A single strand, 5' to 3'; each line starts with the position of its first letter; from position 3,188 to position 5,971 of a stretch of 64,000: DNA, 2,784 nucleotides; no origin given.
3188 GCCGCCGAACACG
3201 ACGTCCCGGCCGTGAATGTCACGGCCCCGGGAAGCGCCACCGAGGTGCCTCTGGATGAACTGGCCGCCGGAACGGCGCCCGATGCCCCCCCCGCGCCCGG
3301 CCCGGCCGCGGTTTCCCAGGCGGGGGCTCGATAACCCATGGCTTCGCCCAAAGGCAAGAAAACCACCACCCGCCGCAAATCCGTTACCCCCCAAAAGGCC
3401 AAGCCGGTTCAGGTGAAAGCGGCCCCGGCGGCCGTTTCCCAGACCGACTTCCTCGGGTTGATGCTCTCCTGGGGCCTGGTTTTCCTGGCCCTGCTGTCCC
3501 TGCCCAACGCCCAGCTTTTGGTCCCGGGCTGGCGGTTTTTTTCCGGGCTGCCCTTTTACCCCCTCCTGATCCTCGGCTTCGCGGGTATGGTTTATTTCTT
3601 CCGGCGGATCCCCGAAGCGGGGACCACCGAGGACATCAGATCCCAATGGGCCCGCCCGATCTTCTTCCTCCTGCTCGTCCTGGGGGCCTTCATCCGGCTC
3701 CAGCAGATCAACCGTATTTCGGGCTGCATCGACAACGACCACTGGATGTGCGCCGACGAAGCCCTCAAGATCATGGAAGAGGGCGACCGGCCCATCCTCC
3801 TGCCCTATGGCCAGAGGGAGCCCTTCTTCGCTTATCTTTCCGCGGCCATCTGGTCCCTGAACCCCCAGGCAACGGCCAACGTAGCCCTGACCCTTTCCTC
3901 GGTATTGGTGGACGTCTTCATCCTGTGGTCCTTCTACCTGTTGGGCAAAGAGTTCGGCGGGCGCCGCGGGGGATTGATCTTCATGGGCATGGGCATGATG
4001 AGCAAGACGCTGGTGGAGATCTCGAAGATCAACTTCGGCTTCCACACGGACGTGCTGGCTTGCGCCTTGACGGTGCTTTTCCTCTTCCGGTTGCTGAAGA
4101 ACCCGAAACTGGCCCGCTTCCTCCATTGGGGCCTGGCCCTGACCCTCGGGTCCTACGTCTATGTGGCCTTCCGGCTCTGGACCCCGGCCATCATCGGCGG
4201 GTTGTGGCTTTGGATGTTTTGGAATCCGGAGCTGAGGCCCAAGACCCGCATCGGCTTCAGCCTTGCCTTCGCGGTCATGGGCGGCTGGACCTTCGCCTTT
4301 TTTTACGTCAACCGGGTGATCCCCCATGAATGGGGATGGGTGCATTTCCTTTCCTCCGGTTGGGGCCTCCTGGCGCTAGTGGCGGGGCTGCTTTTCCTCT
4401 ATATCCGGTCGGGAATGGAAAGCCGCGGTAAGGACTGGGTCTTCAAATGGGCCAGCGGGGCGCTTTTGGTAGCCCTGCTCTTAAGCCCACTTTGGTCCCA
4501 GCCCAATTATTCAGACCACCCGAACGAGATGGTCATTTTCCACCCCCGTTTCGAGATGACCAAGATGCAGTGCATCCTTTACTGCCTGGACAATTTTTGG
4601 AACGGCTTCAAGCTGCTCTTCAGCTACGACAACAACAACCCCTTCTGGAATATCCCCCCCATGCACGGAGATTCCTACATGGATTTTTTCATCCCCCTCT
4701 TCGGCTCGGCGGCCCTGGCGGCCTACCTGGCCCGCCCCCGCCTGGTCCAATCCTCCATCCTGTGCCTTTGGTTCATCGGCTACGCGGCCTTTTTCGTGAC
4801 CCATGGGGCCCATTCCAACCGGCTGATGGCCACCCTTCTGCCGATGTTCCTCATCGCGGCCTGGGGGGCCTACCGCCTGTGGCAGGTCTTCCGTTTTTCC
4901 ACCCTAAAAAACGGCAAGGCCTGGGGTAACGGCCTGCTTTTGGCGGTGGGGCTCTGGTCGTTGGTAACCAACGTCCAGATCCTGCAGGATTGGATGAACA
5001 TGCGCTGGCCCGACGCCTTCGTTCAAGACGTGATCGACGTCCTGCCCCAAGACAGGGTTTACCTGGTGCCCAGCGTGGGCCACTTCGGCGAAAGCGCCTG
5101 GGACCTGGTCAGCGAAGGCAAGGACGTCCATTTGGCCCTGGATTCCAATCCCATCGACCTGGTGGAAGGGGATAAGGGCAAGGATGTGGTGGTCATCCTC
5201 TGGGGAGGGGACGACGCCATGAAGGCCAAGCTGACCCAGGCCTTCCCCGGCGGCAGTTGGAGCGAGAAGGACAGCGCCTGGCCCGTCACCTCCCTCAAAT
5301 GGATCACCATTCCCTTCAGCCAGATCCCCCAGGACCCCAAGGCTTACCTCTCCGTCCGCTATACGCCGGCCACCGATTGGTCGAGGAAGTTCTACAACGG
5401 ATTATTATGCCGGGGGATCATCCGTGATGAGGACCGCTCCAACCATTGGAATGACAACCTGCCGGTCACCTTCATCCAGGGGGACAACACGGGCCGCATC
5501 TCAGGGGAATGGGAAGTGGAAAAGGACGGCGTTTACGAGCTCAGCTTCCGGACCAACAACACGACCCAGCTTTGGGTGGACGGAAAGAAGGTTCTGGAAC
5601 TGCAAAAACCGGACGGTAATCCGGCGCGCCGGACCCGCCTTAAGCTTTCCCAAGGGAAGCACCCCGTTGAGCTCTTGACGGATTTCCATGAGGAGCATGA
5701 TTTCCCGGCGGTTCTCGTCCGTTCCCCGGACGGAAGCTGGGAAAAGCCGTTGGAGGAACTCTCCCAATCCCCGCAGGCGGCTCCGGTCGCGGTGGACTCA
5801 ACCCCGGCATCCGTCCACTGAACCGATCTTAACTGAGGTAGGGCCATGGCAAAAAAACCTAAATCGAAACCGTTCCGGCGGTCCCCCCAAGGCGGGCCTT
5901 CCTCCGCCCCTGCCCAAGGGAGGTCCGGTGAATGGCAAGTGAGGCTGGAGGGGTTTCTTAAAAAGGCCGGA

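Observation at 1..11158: Tandem array of ArnT-like GT-C glycosyltransferases fused to C-terminal PA14 domains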

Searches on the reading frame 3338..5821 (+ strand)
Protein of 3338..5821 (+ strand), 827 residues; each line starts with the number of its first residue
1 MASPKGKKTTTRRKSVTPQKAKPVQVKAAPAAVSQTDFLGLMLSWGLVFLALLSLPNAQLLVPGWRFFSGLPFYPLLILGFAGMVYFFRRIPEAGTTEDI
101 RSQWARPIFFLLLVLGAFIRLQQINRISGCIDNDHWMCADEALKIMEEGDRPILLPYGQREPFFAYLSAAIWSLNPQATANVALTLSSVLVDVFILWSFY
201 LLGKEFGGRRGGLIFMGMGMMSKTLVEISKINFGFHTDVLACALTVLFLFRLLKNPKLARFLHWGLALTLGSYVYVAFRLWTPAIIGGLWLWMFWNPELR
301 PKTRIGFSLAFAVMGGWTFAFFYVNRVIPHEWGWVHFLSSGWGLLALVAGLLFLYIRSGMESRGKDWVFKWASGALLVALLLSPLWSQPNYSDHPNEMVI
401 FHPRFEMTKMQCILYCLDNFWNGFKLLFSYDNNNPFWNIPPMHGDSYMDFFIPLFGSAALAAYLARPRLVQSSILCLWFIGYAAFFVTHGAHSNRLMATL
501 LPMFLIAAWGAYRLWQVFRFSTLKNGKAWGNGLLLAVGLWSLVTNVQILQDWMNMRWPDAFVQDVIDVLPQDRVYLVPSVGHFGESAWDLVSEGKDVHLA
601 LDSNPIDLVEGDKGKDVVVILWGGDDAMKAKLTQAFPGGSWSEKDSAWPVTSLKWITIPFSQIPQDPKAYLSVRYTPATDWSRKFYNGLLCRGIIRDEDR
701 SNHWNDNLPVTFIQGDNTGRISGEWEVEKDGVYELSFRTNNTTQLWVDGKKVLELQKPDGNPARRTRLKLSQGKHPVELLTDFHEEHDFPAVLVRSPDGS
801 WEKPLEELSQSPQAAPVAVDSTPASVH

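Call 3: search_protein_families(library=pfam, proteins=[window:3338-5821:+], max_evalue=0.01)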
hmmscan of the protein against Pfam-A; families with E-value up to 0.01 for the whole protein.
window:3338-5821:+ (827 aa): 1 family
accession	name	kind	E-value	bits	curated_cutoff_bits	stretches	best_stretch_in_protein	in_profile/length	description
PF07691.17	PA14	-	1e-06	29.1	24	1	697-775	26-112/147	PA14 domain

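Call 7: search_protein_families(library=ncbifam, proteins=[window:3338-5821:+], max_evalue=0.01)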
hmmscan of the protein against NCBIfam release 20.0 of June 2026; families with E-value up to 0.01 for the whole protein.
window:3338-5821:+ (827 aa): 0 families

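Call 8: search_solved_structures(query=window:3338-5821:+, max_evalue=1)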
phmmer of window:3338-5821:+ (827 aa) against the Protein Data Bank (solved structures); distinct sequences matched with E-value up to 1: 0.

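Call 10: find_homologous_proteins(query=window:3338-5821:+, max_evalue=0.001)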
Query window:3338-5821:+ (827 aa): 11 proteins with E <= 0.001 among 8000 candidates.
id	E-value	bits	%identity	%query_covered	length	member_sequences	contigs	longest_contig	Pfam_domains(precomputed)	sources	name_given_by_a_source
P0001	0.0e+0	1563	100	81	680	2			-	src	-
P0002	0.0e+0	1258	67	99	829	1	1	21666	-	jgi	jgi:hypothetical protein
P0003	0.0e+0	1239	66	98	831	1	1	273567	-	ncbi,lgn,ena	-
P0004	0.0e+0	1180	64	98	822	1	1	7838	-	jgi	jgi:hypothetical protein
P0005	0.0e+0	1171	62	99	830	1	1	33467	-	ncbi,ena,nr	ncbi:MAG TPA: hypothetical protein VMV05_05140 [bacterium]|nr:hypothetical protein [bacterium]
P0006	0.0e+0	1159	61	98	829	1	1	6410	-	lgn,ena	-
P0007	0.0e+0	1148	62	94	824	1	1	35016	-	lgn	-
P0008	0.0e+0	1141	62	94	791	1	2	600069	PF07691.18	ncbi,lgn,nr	ncbi:MAG TPA: PA14 domain-containing protein [bacterium]|nr:PA14 domain-containing protein [bacteriu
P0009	0.0e+0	1139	61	99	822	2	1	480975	PF07691.18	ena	-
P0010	0.0e+0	1119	63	94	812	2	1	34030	PF07691.18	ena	-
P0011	1.1e-236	807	72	59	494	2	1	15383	-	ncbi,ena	-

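Call 12: find_encoding_contigs(protein=P0008, flank=10000, max_places=3)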
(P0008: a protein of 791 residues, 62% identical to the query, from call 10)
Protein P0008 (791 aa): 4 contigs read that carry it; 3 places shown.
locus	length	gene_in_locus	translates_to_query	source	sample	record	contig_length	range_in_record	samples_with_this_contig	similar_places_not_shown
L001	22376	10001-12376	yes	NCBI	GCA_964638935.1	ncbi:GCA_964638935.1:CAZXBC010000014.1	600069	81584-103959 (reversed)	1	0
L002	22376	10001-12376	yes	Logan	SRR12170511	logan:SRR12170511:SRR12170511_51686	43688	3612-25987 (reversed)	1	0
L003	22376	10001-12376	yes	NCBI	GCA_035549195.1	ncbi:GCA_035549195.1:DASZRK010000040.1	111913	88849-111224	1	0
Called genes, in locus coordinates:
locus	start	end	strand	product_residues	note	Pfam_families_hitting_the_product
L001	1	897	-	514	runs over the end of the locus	PF13231:PMT_2 (weak)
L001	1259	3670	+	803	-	PF13231:PMT_2 (weak)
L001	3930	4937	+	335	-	PF17170:DUF5128, PF08450:SGL (faint), PF01436:NHL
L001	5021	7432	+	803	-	PF07691:PA14 (weak)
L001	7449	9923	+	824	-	-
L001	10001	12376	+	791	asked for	PF07691:PA14 (weak)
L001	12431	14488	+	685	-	PF13231:PMT_2 (weak)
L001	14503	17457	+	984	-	PF07691:PA14 (faint)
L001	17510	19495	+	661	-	-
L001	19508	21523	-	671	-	PF01436:NHL (faint)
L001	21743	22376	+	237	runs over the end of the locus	PF13489:Methyltransf_23, PF13847:Methyltransf_31 (weak), PF08241:Methyltransf_11, PF08242:Methyltransf_12, PF13649:Methyltransf_25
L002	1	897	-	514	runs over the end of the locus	PF13231:PMT_2 (weak)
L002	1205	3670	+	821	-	PF13231:PMT_2 (weak)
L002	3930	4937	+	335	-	PF17170:DUF5128, PF08450:SGL (faint), PF01436:NHL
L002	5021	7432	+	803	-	PF07691:PA14 (weak)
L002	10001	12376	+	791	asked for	PF07691:PA14 (weak)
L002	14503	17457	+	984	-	PF07691:PA14 (faint)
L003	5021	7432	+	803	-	PF07691:PA14 (weak)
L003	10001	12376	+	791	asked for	PF07691:PA14 (weak)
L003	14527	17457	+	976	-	PF07691:PA14 (faint)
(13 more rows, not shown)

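Call 28: predict_structure(alignment_id=A1)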
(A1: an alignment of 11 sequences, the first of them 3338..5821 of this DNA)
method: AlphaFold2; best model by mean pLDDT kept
length: 827 residues; sequences in the alignment: 11
mean_pLDDT: 58.8   pTM: 0.42
mean pLDDT of the five models: 58.8, 57.4, 56.8, 55.0, 55.0
residues with pLDDT >= 90: 32; 70-90: 255; 50-70: 239; < 50: 301
segments of 3 or more residues with pLDDT < 50: 1-29, 123-166, 221-286, 374-402, 404-406, 418-448, 479-500, 585-587, 678-716, 810-827
pLDDT, mean of each block of 10 residues (from residue 1): 35 35 33 81 90 69 68 82 87 60 80 71 37 33 38 29 45 54 56 58 59 62 35 31 33 37 37 33 47 62 76 63 54 58 69 76 64 49 40 34 53 53 44 42 45 73 68 51 41 39 62 80 78 74 57 60 77 80 51 61 71 83 88 90 75 89 85 66 35 26 29 43 75 85 78 71 80 78 60 83 70 30 24
secondary structure, 60 per line:
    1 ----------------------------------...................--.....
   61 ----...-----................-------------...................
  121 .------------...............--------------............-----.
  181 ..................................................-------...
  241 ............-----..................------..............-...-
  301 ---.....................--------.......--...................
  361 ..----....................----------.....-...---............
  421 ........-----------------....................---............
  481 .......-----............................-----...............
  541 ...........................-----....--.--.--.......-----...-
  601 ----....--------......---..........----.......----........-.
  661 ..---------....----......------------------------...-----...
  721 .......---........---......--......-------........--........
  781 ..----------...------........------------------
elements in order (helices of 4 or more, strands of 3 or more residues): H35-53 H56-60 H73-88 H102-121 H134-148 H163-174 H180-230 H238-252 H258-275 H282-295 H304-324 H333-339 H342-362 H367-386 H397-401 H409-428 H446-465 H469-487 H493-520 H526-567 E573-576 H585-591 E597-599 E605-608 E617-622 H626-635 E640-646 E651-658 E672-675 H680-685 E718-727 E731-738 E742-747 E750-755 E763-770 E773-782 E793-795 E802-804 H805-808

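Call 31: search_protein_representatives(alignment_id=A1)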
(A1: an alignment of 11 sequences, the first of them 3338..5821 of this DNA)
Query: 11 sequences, 824 profile positions. Proteins with E-value up to 0.001 (for the whole library): 1555; up to 1e-10: 375; up to 1e-30: 154. The best 150 are listed.
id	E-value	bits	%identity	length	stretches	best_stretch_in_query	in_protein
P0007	0.0e+00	1522.1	-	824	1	1-820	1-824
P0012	1.1e-249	847.2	-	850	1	7-817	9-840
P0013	7.3e-222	755.2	-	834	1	1-820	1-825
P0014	1.7e-218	744.1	-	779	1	43-811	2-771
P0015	9.3e-217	738.3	-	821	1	32-814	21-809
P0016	3.9e-214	729.6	-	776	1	52-812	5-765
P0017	1.2e-213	728.0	-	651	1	191-820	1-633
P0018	1.2e-212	724.7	-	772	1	51-813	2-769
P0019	5.6e-204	696.0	-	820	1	9-813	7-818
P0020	5.6e-198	676.2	-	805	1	41-811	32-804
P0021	5.2e-194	663.0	-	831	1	8-820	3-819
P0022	1.1e-181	622.3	-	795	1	18-809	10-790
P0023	4.5e-150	517.7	-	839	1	42-803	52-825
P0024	1.2e-146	506.4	-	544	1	6-530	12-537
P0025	1.5e-137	476.3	-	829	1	6-797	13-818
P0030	6.9e-114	398.0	-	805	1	38-797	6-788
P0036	6.8e-106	371.6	-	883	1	73-794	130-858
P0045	1.5e-94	334.1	-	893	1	33-797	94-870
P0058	2.7e-88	313.4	-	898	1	42-810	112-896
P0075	1.0e-80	288.3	-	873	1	64-795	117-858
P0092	1.8e-73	264.4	-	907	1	52-795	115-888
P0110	3.9e-67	243.4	-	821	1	42-801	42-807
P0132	4.0e-52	193.7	-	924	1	42-799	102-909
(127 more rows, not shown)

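Call 38: search_solved_structures(query=A3, max_evalue=1, show_alignments=2)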
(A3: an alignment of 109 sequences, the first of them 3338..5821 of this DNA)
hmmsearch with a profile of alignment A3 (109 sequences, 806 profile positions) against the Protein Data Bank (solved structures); distinct sequences matched with E-value up to 1: 47.
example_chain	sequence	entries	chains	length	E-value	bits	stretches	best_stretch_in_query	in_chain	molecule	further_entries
6qdi_A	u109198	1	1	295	1.6e-12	49.4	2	708-787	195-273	PA14 domain-containing protein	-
6qe7_A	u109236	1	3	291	1.8e-11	45.9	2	706-778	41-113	Anti-sigma-I factor RsgI3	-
6m8m_A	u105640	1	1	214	2.3e-05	25.7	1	707-796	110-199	Putative large adhesion protein (Lap) involved in biofilm formation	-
7kmp_A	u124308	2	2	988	3.1e-05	25.2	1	698-774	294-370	Alpha-xylosidase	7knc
2xvg_A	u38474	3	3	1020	0.0024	19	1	697-751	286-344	ALPHA XYLOSIDASE | ALPHA-XYLOSIDASE, PUTATIVE, XYL31A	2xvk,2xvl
9go3_A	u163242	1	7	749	0.0024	19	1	474-535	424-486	Mechanosensitive channel protein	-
7a46_A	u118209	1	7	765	0.0025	18.9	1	474-535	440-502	Putative transport protein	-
3tew_A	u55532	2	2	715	0.0035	18.5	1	701-768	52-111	Protective antigen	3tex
3tey_A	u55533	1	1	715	0.0035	18.5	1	701-768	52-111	Protective antigen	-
5fr3_A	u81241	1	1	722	0.0035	18.5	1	701-768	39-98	PROTECTIVE ANTIGEN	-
4nam_A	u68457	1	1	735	0.0036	18.4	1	701-768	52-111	Protective antigen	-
1t6b_X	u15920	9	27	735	0.0036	18.4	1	701-768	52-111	Protective Antigen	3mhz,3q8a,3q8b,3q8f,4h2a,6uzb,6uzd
3q8c_A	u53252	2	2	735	0.0036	18.4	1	701-768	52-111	Protective antigen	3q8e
1acc_A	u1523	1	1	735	0.0036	18.4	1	701-768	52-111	ANTHRAX PROTECTIVE ANTIGEN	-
4ee2_A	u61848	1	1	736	0.0036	18.4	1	701-768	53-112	Protective antigen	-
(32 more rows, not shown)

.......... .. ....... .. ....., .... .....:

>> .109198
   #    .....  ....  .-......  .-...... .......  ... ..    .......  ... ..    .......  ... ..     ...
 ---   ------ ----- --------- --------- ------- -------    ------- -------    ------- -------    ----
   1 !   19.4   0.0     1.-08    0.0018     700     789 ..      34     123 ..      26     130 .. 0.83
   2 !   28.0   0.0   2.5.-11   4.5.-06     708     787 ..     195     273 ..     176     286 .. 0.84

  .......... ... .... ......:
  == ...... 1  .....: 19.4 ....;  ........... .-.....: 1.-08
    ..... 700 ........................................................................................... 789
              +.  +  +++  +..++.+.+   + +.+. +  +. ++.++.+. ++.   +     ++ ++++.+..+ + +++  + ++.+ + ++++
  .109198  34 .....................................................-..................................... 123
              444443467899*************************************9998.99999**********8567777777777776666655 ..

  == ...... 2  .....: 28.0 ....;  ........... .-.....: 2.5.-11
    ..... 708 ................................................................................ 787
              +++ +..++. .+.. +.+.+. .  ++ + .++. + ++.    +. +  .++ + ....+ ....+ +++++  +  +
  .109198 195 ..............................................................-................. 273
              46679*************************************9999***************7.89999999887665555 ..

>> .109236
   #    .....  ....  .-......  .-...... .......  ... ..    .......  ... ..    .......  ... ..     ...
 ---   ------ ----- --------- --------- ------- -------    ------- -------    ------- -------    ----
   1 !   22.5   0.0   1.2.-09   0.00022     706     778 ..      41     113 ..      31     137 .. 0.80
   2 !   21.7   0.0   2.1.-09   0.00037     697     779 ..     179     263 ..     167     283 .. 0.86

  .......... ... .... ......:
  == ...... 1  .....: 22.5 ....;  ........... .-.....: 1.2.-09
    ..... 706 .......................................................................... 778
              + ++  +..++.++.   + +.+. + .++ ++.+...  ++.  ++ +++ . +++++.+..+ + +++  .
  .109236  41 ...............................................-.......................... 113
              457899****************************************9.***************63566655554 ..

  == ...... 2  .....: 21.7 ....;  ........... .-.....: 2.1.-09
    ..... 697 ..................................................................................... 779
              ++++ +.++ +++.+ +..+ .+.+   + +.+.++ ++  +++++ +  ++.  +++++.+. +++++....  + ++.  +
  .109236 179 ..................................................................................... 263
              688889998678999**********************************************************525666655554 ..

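Call 40: search_protein_families(library=pfam, alignment_id=A4, max_evalue=0.01)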
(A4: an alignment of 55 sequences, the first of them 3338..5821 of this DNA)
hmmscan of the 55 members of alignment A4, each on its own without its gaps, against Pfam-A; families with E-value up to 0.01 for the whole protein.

A. member 1, window:3338-5821:+ (827 aa): 1 family
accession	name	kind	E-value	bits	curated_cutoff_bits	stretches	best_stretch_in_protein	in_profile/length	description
PF07691.17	PA14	-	1e-06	29.1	24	1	697-775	26-112/147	PA14 domain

B. families by the number of members that match (of 55 scanned): 3 families
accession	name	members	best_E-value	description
PF13231.12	PMT_2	38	1.3e-09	Dolichyl-phosphate-mannose-protein mannosyltransferase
PF07691.17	PA14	20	3.3e-08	PA14 domain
PF08114.16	PMP1_2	1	0.0069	ATPase proteolipid family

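Call 43: find_related_loci(query=A2, collection=genome_contigs, flank=10000)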
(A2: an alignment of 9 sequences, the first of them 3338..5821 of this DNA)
Query A2 (827 aa) in genome_contigs; peptide patterns used: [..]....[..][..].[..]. (x = any residue, [..] = any of these).
24 stretches matched a pattern; 14 encode a relative of the query (tblastn E <= 1e-3); 11 distinct loci.
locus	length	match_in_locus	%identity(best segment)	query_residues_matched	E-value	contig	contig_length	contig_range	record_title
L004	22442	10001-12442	66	1-809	0e+0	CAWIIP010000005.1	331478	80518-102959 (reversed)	MAG: uncultured proteobacterium isolate MFD09286.bin.2.44 genome assembly, contig: contig_80856, whole genome shotgun se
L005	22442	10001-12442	66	1-809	0e+0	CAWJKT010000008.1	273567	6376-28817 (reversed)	MAG: uncultured proteobacterium isolate MFD05512.bin.2.30 genome assembly, contig: contig_15686, whole genome shotgun se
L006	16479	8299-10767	62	5-825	0e+0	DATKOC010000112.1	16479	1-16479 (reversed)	MAG TPA_asm: bacterium isolate SMAG_U14754 k141_5557552, whole genome shotgun sequence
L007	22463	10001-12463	61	1-818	0e+0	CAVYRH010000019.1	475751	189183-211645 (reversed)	MAG: uncultured proteobacterium isolate MFD05512.bin.1.167 genome assembly, contig: contig_41529, whole genome shotgun s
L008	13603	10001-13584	73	1-824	7e-151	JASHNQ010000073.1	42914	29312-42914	MAG: candidate division FCPU426 bacterium isolate JOPF001 JOPF_AWAY_contig_1020166, whole genome shotgun sequence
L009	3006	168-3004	34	1-824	8e-142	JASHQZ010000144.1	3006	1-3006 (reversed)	MAG: candidate division FCPU426 bacterium isolate JOPF088 JOPF_NEAR_contig_570562, whole genome shotgun sequence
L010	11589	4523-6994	32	8-808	2e-122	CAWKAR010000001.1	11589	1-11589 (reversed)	MAG: candidate division FCPU426 bacterium isolate MFD03726.bin.1.149 genome assembly, contig: contig_103887, whole genom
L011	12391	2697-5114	32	5-811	1e-129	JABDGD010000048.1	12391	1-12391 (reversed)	MAG: Candidatus Firestonebacteria bacterium isolate BWOrgHeat_Nextera36_MAG1 3300020999.a:Ga0206920_1172, whole genome s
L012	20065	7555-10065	35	5-815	3e-133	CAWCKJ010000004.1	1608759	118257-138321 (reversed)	MAG: candidate division FCPU426 bacterium isolate MFD01231.bin.1.41 genome assembly, contig: contig_18727, whole genome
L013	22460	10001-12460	34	7-808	1e-134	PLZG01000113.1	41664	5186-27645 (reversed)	MAG: candidate division FCPU426 bacterium isolate palsa_1180 73.20120700_P3D.179_contig_21630, whole genome shotgun sequ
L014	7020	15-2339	28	47-798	3e-41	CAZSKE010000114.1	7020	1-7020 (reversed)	MAG TPA_asm: uncultured bacterium isolate SRP192927_co7_443 genome assembly, contig: NODE_24134_length_7020_cov_2.882268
